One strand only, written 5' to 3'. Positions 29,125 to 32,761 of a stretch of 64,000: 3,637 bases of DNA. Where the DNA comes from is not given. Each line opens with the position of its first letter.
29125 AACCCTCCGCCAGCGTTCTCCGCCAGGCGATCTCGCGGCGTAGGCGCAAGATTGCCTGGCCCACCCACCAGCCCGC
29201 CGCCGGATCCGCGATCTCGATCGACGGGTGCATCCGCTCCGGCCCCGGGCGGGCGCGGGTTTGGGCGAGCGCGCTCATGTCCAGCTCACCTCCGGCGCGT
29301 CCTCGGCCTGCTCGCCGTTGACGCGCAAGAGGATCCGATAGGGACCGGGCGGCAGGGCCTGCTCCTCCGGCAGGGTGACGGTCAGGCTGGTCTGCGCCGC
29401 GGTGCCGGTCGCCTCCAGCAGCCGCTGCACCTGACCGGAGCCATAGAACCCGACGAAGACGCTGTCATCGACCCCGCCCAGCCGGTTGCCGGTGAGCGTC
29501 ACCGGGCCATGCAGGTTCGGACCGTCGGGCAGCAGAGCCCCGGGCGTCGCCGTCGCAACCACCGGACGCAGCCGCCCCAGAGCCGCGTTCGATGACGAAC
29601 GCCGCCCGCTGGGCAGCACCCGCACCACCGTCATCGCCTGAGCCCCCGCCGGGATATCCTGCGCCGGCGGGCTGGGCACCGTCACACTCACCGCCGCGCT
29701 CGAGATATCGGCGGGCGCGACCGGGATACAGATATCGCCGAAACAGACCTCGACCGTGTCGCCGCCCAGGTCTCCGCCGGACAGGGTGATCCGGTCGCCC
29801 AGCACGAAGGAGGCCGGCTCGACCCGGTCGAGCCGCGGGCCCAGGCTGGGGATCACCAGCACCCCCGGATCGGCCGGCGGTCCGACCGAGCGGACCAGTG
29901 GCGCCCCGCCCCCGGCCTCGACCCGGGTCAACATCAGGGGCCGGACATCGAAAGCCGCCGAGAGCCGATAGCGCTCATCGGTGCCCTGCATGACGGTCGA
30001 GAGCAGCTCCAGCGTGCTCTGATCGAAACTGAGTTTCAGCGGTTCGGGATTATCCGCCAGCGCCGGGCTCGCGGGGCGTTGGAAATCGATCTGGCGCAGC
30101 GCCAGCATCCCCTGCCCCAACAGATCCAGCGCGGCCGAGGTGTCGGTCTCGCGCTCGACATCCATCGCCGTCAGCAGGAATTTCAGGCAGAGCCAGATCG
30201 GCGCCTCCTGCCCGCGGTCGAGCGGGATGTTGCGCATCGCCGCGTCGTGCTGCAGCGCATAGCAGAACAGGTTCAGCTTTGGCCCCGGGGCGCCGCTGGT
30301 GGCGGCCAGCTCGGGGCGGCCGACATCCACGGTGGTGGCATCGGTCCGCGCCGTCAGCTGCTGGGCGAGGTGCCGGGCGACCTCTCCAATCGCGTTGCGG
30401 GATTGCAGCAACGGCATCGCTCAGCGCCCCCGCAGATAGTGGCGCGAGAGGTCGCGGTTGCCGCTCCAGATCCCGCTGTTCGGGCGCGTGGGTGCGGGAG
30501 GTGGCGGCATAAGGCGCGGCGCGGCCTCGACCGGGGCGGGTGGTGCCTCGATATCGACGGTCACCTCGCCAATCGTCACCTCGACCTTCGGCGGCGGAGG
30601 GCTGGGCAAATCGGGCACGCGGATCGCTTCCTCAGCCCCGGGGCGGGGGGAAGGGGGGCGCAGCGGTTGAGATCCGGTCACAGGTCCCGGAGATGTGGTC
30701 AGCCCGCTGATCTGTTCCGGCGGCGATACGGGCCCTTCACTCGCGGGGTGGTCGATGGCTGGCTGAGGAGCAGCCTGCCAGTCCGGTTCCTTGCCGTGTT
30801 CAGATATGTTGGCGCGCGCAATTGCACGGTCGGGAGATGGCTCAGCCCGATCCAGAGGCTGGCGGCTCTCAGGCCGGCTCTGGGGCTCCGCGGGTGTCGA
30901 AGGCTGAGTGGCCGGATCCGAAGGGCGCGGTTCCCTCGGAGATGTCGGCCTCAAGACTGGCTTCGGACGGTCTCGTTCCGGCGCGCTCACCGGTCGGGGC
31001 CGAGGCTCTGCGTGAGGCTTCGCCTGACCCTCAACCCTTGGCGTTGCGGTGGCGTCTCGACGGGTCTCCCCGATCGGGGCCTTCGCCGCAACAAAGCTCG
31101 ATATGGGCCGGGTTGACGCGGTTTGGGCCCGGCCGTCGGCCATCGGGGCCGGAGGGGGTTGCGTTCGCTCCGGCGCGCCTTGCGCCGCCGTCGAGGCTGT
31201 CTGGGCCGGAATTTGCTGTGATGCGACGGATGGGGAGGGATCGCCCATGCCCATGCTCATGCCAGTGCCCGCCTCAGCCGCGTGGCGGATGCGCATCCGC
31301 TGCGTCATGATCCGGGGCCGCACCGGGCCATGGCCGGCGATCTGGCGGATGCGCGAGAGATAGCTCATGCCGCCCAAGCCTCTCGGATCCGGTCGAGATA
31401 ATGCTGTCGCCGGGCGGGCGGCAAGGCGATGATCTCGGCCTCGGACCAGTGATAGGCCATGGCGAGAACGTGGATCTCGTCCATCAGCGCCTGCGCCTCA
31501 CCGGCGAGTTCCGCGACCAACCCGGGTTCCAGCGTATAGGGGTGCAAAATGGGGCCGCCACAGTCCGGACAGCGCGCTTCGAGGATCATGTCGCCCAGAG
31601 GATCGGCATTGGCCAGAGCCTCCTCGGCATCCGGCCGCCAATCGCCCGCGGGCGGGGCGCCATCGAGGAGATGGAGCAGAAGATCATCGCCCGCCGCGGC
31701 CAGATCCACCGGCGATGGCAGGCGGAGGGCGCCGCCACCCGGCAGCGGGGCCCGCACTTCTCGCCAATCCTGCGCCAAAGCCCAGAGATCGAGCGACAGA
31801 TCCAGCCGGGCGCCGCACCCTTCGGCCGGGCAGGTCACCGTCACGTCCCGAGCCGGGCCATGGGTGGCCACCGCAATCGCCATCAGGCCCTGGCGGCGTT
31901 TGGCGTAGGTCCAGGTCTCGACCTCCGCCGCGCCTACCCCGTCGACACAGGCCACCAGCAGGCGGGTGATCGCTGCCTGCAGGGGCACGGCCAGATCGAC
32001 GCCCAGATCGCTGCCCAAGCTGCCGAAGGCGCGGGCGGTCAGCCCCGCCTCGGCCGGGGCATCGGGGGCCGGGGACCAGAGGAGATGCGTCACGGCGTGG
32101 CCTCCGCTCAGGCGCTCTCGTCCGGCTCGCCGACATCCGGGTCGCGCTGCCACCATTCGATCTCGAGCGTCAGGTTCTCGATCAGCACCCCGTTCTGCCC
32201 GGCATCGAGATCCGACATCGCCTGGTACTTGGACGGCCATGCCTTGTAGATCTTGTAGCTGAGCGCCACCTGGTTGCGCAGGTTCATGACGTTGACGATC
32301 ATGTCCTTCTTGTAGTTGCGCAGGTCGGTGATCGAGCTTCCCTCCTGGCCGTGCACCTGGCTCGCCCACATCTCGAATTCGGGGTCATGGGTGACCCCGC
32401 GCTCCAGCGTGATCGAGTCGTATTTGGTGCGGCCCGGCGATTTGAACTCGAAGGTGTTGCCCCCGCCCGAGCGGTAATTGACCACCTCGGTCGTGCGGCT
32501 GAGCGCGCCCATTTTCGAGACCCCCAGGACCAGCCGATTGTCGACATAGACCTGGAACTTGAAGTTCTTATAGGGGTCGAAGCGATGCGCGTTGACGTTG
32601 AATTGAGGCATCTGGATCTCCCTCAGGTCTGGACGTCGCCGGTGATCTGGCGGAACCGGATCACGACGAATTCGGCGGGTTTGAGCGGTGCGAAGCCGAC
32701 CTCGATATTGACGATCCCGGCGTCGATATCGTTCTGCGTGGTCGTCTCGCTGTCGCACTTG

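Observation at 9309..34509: Complete 18-gene contractile injection system operon with P2/pyocin-like gene order plus eCIS hallmarks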

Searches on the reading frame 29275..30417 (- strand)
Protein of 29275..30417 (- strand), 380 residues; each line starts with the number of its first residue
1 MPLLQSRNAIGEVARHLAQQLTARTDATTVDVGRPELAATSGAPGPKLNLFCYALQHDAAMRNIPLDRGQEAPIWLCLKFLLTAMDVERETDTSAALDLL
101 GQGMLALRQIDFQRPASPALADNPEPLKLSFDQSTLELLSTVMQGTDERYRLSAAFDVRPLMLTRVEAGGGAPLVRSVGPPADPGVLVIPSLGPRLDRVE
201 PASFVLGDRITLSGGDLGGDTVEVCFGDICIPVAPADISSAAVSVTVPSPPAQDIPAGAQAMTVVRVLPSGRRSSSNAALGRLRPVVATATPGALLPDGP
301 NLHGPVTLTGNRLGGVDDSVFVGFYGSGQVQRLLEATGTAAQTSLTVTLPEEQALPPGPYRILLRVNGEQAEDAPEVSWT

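Call 5: search_protein_families(library=pfam, proteins=[window:29275-30417:-], max_evalue=0.01)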
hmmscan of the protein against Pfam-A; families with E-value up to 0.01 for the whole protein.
window:29275-30417:- (380 aa): 2 families
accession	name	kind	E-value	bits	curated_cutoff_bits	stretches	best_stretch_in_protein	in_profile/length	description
PF14065.11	Pvc16_N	-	2.4e-16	60.4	27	1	13-176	2-179/180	Pvc16 N-terminal domain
PF01833.30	TIG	-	1.6e-05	25.2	20.9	0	194-252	1-61/84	IPT/TIG domain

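Call 12: search_protein_families(library=ncbifam, proteins=[window:29275-30417:-], max_evalue=0.01)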
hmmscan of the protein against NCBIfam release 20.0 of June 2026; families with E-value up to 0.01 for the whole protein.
window:29275-30417:- (380 aa): 0 families

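Call 94: search_dna_similar(query=window:29275-30417:-, collection=phages, mode=protein, max_rows=10)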
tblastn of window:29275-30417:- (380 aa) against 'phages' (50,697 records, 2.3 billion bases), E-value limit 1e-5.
No match.

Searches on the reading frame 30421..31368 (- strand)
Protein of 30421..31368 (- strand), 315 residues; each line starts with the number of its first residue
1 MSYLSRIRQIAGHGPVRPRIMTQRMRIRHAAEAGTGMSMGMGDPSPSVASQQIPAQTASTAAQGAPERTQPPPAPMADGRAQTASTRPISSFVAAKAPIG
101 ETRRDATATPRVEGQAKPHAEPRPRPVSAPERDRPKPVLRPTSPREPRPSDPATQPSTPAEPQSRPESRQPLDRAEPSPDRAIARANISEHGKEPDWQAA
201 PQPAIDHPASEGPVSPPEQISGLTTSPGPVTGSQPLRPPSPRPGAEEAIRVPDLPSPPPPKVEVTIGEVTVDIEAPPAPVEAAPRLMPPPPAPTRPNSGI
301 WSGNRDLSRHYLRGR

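Call 5: search_protein_families(library=pfam, proteins=[window:30421-31368:-], max_evalue=0.01)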
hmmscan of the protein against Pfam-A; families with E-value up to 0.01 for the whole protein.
window:30421-31368:- (315 aa): 0 families

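Call 12: search_protein_families(library=ncbifam, proteins=[window:30421-31368:-], max_evalue=0.01)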
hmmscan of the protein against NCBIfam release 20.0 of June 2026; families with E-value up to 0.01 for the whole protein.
window:30421-31368:- (315 aa): 0 families

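Call 45: search_protein_families(library=phrogs, proteins=[window:30421-31368:-], max_evalue=0.01)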
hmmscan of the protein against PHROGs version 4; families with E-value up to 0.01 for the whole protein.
window:30421-31368:- (315 aa): 0 families

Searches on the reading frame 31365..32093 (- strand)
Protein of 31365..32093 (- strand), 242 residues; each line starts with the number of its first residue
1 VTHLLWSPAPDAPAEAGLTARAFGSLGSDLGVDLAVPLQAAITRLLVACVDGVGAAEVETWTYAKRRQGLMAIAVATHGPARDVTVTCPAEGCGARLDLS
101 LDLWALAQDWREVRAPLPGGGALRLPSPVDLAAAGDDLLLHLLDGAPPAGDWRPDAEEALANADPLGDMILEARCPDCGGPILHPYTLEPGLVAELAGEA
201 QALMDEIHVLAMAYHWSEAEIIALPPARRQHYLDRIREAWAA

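Call 5: search_protein_families(library=pfam, proteins=[window:31365-32093:-], max_evalue=0.01)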
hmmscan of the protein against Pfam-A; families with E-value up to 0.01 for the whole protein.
window:31365-32093:- (242 aa): 0 families

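Call 12: search_protein_families(library=ncbifam, proteins=[window:31365-32093:-], max_evalue=0.01)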
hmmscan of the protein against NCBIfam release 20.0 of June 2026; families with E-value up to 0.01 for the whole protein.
window:31365-32093:- (242 aa): 0 families

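Call 45: search_protein_families(library=phrogs, proteins=[window:31365-32093:-], max_evalue=0.01)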
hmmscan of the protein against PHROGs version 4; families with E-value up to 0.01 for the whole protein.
window:31365-32093:- (242 aa): 0 families

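Call 66: find_homologous_proteins(query=window:31365-32093:-, max_evalue=0.001)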
Query window:31365-32093:- (242 aa): 26 proteins with E <= 0.001 among 8000 candidates.
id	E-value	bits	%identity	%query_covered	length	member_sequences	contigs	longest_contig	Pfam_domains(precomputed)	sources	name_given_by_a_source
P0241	3.8e-155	533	100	100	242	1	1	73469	-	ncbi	ncbi:MAG: hypothetical protein AAFR17_00155 [Pseudomonadota bacterium]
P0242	2.8e-111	389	74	100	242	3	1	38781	-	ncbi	ncbi:MAG: hypothetical protein AAGI13_00890 [Pseudomonadota bacterium]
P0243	3.8e-78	280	57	100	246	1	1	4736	-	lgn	-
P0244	1.6e-77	278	57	100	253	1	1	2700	-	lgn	-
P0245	3.4e-77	277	58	100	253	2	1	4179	-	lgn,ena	-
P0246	7.5e-76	273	56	100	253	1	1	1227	-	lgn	-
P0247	2.7e-72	261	55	100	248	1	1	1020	-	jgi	jgi:hypothetical protein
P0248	7.8e-64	233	55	88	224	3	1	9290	PF12322.15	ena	-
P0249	3.8e-62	228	51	100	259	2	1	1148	-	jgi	jgi:hypothetical protein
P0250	1.8e-60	222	48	100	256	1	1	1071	-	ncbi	-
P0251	3.5e-60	221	51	98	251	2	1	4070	-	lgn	-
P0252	3.8e-60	221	50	100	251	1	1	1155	-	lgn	-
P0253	9.5e-60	220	52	100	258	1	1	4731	-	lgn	-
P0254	4.5e-59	218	58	76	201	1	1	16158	-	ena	-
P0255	2.2e-57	212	50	100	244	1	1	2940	-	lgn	-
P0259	5.6e-22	96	38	93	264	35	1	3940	PF12322.15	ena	-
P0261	1.6e-13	69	46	38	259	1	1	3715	PF12322.15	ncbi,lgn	-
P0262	1.0e-11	63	32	63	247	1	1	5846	PF12322.15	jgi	jgi:hypothetical protein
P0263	4.7e-8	51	29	71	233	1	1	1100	PF12322.15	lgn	-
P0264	2.1e-6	45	43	32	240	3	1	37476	PF12322.15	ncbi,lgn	-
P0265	1.3e-5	43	31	70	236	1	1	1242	PF12322.15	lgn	-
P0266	2.0e-5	42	40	32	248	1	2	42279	PF12322.15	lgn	-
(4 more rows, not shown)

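Call 68: search_protein_families(library=pfam, alignment_id=A5, max_evalue=1)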
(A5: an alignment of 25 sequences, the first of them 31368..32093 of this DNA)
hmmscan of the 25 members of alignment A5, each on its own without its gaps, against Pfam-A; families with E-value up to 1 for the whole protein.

A. member 1, window:31368-32093:- (242 aa): 3 families
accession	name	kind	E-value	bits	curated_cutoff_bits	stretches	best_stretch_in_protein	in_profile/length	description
PF17915.7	zf_Rg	-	0.048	13.5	25.5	1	169-192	4-26/49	Reverse gyrase zinc finger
PF20546.3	DUF6760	-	0.29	11.7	27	1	201-237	8-44/89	Family of unknown function (DUF6760)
PF24460.1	DUF7575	-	0.58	10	28.5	0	173-181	4-12/28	Domain of unknown function (DUF7575)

B. families by the number of members that match (of 25 scanned): 59 families (the first 25 are shown)
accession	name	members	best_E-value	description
PF12322.14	T4_baseplate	20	1.8e-09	T4 bacteriophage base plate protein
PF24460.1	DUF7575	14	0.0055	Domain of unknown function (DUF7575)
PF20546.3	DUF6760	12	0.00053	Family of unknown function (DUF6760)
PF13248.11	Zn_ribbon_3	10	0.0028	zinc-ribbon domain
PF14255.11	Cys_rich_CPXG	7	0.0081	Cysteine-rich CPXCG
PF24441.1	DUF7560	5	0.0012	Family of unknown function (DUF7560)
PF21344.3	Zn_ribbon_LysW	5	0.055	Alpha-aminoadipate carrier protein LysW-like, globular domain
PF23454.1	Zn_ribbon_Brz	4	0.0028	Transcriptional regulator Brz zinc beta ribbon domain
PF24463.1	DUF7577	4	0.013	Domain of unknown function (DUF7577)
PF14803.11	Zn_ribbon_Nudix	3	0.014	Nudix N-terminal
PF09723.15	Zn_ribbon_8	3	0.019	Zinc ribbon domain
PF07191.17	Zn_ribbon_6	3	0.033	Double zinc ribbon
PF03119.21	DNA_ligase_ZBD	3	0.064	NAD-dependent DNA ligase C4 zinc finger domain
PF13717.11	Zn_ribbon_4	3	0.077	zinc-ribbon domain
PF25206.1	DUF7836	3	0.11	Domain of unknown function (DUF7836)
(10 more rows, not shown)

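Call 78: predict_structure(alignment_id=A5)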
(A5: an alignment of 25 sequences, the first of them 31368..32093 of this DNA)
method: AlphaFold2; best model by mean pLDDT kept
length: 242 residues; sequences in the alignment: 25
mean_pLDDT: 94.8   pTM: 0.89
mean pLDDT of the five models: 94.8, 94.7, 94.6, 94.3, 93.3
residues with pLDDT >= 90: 228; 70-90: 13; 50-70: 1; < 50: 0
segments of 3 or more residues with pLDDT < 50: none
pLDDT, mean of each block of 10 residues (from residue 1): 91 95 93 96 98 95 97 97 96 96 95 92 94 88 92 95 92 97 95 96 96 96 94 97 93
secondary structure, 60 per line:
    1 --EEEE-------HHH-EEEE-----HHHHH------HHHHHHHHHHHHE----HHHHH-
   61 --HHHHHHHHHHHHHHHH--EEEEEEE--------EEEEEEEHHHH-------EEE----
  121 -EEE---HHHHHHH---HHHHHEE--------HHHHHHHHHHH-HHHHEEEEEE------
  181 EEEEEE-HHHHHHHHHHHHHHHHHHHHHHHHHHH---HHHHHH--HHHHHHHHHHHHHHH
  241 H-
elements in order: E3-6 E18-21 H27-31 H38-49 H55-59 H63-78 E81-87 E96-102 H103-106 E114-116 E122-124 H128-134 H138-142 H153-163 H165-168 E169-174 E181-186 H188-214 H218-223 H226-241

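Call 80: fold_search(model_id=the predicted structure, library=pdb)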
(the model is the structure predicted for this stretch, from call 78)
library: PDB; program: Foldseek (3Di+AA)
matches with E <= 10: 161; with E <= 0.001: 0
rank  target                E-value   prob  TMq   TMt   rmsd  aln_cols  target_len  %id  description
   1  8ab4                  1.1e+00  0.02  0.12  0.10  22.1       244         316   13  Crystal structure of MreB from Geobacillus stearothermophilus ATCC7953 in complex with GTP (released 2023-07-12)
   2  4fht_A                1.3e+00  0.10  0.15  0.21  12.9        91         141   22  Crystal Structure of the PcaV transcriptional regulator from Streptomyces coelicolor in complex with its natural ligan (released 2013-04-24)
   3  5e3c_A                1.8e+00  0.01  0.09  0.04  22.0       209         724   12  Structure of human DPP3 in complex with hemorphin like opioid peptide IVYPW (released 2016-04-13)
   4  1v9s_B                2.3e+00  0.02  0.10  0.11  20.2       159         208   11  Crystal structure of TT0130 protein from Thermus thermophilus HB8 (released 2005-03-29)
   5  5e2q_A                2.3e+00  0.01  0.09  0.04  21.8       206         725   12  Structure of human DPP3 in complex with angiotensin-II (released 2016-04-13)
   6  8wzn_A                2.5e+00  0.02  0.09  0.07  27.3       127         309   17  ParkinK211N in complex with phospho NEDD8 (released 2024-09-18)
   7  4lln_D                2.6e+00  0.08  0.12  0.17  12.2        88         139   11  Crystal structure of S. aureus MepR-DNA complex (released 2014-05-14)
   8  8azg                  2.8e+00  0.02  0.12  0.09  22.3       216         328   14  Crystal structure of MreB from Geobacillus stearothermophilus ATCC7953 in complex with ATP (released 2023-09-13)
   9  1j4w_A                2.9e+00  0.01  0.09  0.13  32.1       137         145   12  COMPLEX OF THE KH3 and KH4 DOMAINS OF FBP WITH A SINGLE_STRANDED 29mer DNA OLIGONUCLEOTIDE FROM THE FUSE ELEMENT OF TH (released 2002-03-06)
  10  4yif_C                3.1e+00  0.07  0.14  0.17  10.9        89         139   17  Crystal structure of Rv0880 (released 2015-06-10)
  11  4g9y                  3.1e+00  0.06  0.12  0.18  12.4        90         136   19  Crystal Structure of the PcaV transcriptional regulator from Streptomyces coelicolor (released 2013-06-05)
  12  4yrv_A                3.1e+00  0.02  0.16  0.14  20.7       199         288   16  Crystal structure of Anabaena transcription factor HetR complexed with 21-bp DNA from hetP promoter (released 2015-12-02)
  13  9rae_B                3.1e+00  0.01  0.10  0.07  15.1       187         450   12  PhiC31 integrase-attL complex: P'-bound subregion (released 2026-02-11)
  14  7o9m_C                3.3e+00  0.03  0.14  0.14  12.0       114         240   16  Human mitochondrial ribosome large subunit assembly intermediate with MTERF4-NSUN4, MRM2, MTG1 and the MALSU module (released 2021-06-30)
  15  5xxu_F                3.5e+00  0.03  0.16  0.19  14.3       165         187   10  Small subunit of Toxoplasma gondii ribosome (released 2017-08-30)
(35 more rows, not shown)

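Call 82: fold_search(model_id=the predicted structure, library=viral)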
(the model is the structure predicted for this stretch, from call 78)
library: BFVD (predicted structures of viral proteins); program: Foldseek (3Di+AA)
matches with E <= 10: 395; with E <= 0.001: 29
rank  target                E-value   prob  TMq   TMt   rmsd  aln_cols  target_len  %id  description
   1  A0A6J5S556            1.0e-07  1.00  0.50  0.45   8.0       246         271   17  Baseplate hub assembly protein, bacteriophage T4-like [uncultured Caudovirales phage]
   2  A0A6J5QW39            2.5e-07  1.00  0.48  0.45   6.8       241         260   18  Baseplate hub assembly protein, bacteriophage T4-like [uncultured Caudovirales phage]
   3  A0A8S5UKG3            3.4e-07  1.00  0.40  0.42   8.2       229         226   14  Baseplate protein [Myoviridae sp. ctQf419]
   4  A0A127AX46            1.4e-06  1.00  0.48  0.48   7.8       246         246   17  Baseplate hub subunit [Bacillus phage SP-15]
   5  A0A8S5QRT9            1.5e-06  1.00  0.48  0.44   7.1       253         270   18  Baseplate protein [Myoviridae sp. ctgXL3]
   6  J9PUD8                1.8e-06  1.00  0.48  0.45   6.8       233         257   16  Uncharacterized protein [Bacillus phage BCD7]
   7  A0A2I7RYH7            8.1e-06  1.00  0.43  0.44   8.4       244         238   16  (no name in the UniProt tables at hand)
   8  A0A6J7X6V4            1.4e-05  1.00  0.54  0.47   7.2       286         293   12  Uncharacterized protein [uncultured Caudovirales phage]
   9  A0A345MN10            1.6e-05  1.00  0.48  0.42   8.9       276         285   10  (no name in the UniProt tables at hand)
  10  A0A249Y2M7            1.6e-05  1.00  0.45  0.43   8.6       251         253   19  Baseplate hub subunit [Serratia phage 2050H1]
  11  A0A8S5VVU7            2.6e-05  1.00  0.52  0.49   7.9       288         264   12  (no name in the UniProt tables at hand)
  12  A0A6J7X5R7            3.1e-05  1.00  0.49  0.45   6.4       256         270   11  Uncharacterized protein [uncultured Caudovirales phage]
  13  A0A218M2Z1            3.5e-05  1.00  0.42  0.40   9.6       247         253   17  Baseplate hub assembly chaperone [Acidovorax phage ACP17]
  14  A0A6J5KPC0            5.7e-05  1.00  0.49  0.43   9.1       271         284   11  Baseplate hub assembly protein, bacteriophage T4-like [uncultured Caudovirales phage]
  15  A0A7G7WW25            6.8e-05  1.00  0.47  0.49   6.1       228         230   15  Baseplate hub subunit [Rhizobium phage AF3]
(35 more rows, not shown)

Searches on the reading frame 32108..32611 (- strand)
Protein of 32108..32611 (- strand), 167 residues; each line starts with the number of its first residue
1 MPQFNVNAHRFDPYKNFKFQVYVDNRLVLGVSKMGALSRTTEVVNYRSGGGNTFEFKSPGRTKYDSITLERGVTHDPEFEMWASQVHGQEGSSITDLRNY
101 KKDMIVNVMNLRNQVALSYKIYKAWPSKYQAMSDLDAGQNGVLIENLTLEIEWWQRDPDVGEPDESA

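Call 5: search_protein_families(library=pfam, proteins=[window:32108-32611:-], max_evalue=0.01)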
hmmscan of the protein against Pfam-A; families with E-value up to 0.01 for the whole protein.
window:32108-32611:- (167 aa): 1 family
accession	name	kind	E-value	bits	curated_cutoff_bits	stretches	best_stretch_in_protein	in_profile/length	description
PF06841.18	Phage_T4_gp19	-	4.3e-37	127.4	28.2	1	15-154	1-133/134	T4-like virus tail tube protein gp19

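Call 12: search_protein_families(library=ncbifam, proteins=[window:32108-32611:-], max_evalue=0.01)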
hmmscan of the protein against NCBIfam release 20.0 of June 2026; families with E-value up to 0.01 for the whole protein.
window:32108-32611:- (167 aa): 3 families
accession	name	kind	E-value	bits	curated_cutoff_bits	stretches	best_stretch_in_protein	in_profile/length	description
TIGR02241.1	TIGR02241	subfamily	4.7e-36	123.7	62.4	1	12-156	2-140/141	conserved hypothetical phage tail region protein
NF053770.1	CIS5_fam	equivalog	8.1e-16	58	260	1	11-153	5-139/148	CIS5 family contractile injection system inner tube adaptor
NF053769.1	CIS1_fam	equivalog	8.3e-08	32.5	220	1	12-156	5-147/150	CIS1 family contractile injection system inner tube protein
